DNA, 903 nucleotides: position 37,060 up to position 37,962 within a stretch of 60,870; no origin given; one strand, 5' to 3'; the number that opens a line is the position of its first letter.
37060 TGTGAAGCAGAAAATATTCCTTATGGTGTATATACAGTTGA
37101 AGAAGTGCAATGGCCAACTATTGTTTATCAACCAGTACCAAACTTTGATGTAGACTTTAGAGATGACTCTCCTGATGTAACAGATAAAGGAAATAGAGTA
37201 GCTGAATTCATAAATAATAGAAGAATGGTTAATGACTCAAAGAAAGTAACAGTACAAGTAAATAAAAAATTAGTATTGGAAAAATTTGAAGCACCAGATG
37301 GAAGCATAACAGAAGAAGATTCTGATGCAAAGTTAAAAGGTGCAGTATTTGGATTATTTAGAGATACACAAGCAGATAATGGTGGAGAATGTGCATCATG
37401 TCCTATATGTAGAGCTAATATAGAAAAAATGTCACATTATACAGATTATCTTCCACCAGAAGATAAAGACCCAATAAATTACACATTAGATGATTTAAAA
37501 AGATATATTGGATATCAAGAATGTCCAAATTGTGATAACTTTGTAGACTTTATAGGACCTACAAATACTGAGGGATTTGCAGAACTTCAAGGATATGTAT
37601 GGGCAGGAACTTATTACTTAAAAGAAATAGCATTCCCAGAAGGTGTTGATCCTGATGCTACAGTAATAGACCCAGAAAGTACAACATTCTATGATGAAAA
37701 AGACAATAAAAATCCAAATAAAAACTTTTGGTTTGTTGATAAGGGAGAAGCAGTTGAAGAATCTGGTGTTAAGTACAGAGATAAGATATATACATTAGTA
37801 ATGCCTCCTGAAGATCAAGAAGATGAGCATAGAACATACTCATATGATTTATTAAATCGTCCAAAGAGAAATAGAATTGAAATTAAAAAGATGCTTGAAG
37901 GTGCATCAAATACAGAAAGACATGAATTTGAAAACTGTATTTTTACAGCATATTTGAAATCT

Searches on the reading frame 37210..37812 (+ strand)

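Call 35: search_protein_families(library=pfam, proteins=[window:37210-37812:+], max_evalue=10)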
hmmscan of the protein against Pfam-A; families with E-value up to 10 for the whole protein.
seq(201 aa): 7 families
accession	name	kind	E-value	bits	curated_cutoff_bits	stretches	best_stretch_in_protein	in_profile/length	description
PF17802.7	SpaA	-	8.6e-06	26.3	23.1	2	118-153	38-72/91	Prealbumin-like fold domain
PF13920.12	zf-C3HC4_3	-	0.029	14.6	27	1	61-74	36-49/49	Zinc finger, C3HC4 type (RING finger)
PF18717.6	CxC4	-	0.14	12.5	26.9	1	61-122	14-69/130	CxC4 like cysteine cluster associated with KDZ transposases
PF14447.12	Prok-RING_4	-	0.16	12.3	27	1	60-75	29-44/46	Prokaryotic RING finger family 4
PF13248.11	Zn_ribbon_3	-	0.41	10.6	27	1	102-113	2-13/26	zinc-ribbon domain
PF24444.1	DUF7563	-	0.71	9.9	27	0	55-71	20-36/39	Family of unknown function (DUF7563)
PF25207.1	DUF7837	-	0.97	9.9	27.8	0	89-112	22-44/47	Domain of unknown function (DUF7837)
